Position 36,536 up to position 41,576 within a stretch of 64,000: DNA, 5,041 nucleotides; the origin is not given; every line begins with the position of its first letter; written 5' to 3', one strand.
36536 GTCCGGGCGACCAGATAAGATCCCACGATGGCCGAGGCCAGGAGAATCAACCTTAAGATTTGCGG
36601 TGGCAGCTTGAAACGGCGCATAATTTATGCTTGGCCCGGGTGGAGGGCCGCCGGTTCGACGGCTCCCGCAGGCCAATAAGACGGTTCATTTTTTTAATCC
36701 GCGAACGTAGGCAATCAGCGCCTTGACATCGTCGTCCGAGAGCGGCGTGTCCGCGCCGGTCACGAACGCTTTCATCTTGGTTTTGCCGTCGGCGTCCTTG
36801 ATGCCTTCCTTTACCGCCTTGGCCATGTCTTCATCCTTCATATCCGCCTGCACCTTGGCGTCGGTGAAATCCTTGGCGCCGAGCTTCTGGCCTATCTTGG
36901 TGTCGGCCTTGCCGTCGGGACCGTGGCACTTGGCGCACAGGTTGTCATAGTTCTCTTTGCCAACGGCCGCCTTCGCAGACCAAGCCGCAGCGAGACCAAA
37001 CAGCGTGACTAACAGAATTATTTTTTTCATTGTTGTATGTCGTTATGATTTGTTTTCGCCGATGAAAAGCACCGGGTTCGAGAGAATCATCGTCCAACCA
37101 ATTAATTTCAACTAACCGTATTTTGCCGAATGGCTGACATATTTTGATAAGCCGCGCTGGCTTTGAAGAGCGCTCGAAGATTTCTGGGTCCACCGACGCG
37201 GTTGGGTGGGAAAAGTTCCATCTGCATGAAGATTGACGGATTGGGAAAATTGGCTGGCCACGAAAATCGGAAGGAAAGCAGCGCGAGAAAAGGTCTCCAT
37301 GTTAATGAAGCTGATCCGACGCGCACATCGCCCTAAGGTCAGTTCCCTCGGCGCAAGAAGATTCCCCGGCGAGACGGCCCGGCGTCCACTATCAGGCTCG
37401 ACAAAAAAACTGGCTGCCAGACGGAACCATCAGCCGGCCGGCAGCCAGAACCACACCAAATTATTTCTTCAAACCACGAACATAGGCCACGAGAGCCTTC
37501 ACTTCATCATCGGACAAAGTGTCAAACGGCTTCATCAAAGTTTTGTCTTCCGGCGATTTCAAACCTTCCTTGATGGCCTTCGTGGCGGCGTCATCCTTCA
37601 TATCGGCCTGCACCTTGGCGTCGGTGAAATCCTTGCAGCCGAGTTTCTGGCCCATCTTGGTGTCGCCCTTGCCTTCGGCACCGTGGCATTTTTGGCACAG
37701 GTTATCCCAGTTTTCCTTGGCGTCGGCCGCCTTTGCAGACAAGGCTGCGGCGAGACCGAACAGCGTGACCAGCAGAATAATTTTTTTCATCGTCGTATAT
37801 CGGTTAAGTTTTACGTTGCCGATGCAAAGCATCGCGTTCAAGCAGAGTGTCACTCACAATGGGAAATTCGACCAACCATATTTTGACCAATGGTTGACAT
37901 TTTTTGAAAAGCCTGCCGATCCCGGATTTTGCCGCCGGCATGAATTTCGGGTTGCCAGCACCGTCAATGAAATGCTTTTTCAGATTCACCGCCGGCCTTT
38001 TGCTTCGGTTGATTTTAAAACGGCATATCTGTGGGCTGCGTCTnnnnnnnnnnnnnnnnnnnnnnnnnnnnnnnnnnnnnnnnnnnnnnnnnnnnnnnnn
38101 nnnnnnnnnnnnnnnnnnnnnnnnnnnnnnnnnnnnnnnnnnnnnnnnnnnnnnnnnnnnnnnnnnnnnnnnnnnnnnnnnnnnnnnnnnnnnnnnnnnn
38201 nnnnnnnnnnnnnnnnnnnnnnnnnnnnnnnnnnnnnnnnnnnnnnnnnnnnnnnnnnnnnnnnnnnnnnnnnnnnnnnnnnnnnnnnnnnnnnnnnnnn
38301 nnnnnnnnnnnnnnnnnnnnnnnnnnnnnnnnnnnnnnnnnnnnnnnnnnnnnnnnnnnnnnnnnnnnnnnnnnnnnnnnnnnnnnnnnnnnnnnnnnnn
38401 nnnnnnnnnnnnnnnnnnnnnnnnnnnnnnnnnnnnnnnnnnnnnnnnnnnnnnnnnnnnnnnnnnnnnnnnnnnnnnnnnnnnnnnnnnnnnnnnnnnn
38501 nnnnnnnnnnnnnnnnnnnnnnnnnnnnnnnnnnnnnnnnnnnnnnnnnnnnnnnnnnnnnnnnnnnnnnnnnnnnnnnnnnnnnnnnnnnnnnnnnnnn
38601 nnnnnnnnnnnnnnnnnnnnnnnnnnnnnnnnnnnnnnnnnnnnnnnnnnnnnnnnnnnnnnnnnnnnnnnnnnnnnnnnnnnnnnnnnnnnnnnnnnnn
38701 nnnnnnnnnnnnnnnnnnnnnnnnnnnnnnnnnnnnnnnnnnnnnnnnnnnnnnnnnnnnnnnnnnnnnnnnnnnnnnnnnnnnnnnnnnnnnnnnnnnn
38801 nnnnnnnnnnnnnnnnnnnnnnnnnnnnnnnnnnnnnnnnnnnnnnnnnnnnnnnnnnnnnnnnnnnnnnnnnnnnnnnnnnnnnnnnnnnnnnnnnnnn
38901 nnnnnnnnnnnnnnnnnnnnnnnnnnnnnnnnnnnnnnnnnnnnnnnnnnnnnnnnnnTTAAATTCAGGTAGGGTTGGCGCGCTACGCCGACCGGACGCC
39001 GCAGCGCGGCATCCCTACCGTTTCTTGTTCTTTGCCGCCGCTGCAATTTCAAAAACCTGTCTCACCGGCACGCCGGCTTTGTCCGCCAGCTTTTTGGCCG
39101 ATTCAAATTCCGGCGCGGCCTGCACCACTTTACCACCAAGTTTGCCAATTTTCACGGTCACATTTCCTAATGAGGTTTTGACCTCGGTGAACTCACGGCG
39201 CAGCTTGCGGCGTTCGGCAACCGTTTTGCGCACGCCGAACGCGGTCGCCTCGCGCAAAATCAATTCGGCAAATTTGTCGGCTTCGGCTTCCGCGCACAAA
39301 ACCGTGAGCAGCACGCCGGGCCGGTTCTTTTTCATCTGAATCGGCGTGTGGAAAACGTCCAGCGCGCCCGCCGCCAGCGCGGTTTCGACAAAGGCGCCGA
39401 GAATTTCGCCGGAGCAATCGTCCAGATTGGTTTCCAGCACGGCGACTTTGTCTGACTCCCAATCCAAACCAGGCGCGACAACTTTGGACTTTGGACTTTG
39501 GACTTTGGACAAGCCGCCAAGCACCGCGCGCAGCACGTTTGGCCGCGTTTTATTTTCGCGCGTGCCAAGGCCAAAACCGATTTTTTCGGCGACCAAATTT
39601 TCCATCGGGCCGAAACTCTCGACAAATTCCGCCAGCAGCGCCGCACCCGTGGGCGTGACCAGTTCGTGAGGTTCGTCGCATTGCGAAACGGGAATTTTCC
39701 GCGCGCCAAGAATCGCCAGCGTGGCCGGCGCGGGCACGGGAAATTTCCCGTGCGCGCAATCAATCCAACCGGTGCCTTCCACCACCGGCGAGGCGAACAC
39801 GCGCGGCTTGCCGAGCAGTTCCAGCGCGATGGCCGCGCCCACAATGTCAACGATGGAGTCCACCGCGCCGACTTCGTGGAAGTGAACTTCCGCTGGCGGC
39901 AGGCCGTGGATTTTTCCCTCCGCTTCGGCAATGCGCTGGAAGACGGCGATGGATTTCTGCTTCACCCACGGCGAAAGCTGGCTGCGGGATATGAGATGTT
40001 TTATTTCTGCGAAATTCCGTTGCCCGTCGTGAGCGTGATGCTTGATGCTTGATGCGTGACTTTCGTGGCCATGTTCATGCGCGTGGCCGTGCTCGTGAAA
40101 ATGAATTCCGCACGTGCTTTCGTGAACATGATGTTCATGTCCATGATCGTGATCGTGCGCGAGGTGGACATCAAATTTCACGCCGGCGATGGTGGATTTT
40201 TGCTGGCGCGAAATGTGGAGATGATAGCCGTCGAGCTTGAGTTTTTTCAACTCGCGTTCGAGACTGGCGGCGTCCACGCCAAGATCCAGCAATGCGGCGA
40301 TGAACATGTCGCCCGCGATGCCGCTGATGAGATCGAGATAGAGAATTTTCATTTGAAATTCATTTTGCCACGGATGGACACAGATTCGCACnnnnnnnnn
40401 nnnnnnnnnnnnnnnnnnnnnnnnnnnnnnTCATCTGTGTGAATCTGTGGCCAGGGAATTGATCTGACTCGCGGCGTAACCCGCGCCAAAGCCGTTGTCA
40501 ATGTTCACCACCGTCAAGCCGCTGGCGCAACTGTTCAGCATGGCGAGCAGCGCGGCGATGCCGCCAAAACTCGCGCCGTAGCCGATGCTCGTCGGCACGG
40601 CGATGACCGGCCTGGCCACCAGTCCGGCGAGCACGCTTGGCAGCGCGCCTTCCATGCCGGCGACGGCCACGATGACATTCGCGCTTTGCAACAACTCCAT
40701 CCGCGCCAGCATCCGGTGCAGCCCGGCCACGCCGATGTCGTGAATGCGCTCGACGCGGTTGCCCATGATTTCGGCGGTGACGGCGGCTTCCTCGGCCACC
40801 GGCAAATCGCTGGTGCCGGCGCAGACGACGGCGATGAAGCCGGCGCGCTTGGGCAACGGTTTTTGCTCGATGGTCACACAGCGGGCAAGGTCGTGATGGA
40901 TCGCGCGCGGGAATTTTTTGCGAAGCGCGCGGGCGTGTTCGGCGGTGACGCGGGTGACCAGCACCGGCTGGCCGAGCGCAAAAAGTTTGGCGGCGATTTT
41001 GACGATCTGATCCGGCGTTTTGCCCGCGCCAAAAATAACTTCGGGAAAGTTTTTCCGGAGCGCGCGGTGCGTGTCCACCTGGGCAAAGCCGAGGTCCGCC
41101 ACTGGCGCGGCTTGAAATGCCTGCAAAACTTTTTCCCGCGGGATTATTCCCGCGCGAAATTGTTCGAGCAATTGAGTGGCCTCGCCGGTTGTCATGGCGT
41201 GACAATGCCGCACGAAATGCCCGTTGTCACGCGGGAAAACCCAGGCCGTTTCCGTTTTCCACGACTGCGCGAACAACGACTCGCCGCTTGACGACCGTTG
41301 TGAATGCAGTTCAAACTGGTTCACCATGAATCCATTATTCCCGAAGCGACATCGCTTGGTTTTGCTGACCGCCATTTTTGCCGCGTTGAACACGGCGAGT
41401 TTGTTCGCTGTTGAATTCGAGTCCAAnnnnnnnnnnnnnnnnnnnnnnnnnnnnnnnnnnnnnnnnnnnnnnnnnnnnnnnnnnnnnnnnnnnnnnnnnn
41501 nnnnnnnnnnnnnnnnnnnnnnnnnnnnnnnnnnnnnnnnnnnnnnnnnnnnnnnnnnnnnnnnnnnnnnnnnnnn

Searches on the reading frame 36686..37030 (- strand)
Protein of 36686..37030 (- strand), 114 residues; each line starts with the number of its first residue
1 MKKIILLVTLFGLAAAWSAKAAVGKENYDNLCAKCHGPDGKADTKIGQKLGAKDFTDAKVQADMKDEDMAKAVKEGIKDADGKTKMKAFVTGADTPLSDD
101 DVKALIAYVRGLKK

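Call 27: search_protein_families(library=pfam, proteins=[window:36686-37030:-], max_evalue=0.001)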
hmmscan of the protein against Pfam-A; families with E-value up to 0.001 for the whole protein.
window:36686-37030:- (114 aa): 2 families
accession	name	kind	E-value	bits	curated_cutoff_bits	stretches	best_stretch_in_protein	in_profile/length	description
PF00034.26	Cytochrom_C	-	1.6e-11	45.8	21.3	1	22-112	2-89/90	Cytochrome c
PF13442.11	Cytochrome_CBB3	-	5.6e-10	39.9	27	1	20-109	2-68/68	Cytochrome C oxidase, cbb3-type, subunit III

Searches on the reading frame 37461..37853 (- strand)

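Call 27: search_protein_families(library=pfam, proteins=[window:37461-37853:-], max_evalue=0.001)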
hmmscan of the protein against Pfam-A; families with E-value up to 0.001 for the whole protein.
window:37461-37853:- (130 aa): 2 families
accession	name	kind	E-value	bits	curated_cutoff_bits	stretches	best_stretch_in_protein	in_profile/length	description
PF00034.26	Cytochrom_C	-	5.1e-11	44.2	21.3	1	43-128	2-89/90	Cytochrome c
PF13442.11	Cytochrome_CBB3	-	5e-10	40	27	1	41-125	2-68/68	Cytochrome C oxidase, cbb3-type, subunit III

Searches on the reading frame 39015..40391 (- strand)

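Call 28: search_protein_families(library=pfam, proteins=[window:39015-40391:-], max_evalue=0.001)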
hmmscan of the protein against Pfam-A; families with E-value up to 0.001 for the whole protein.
window:39015-40391:- (458 aa): 1 family
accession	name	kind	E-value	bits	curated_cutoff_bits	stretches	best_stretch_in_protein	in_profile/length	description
PF01969.22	Ni_insertion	-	8.3e-139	463.3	22.1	1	17-446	1-374/375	Nickel insertion protein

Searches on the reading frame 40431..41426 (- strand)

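Call 28: search_protein_families(library=pfam, proteins=[window:40431-41426:-], max_evalue=0.001)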
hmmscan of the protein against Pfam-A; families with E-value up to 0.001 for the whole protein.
window:40431-41426:- (331 aa): 1 family
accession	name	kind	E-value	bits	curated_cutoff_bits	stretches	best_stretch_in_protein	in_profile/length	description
PF00731.26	AIRC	-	2.1e-15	57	30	1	198-327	2-131/148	AIR carboxylase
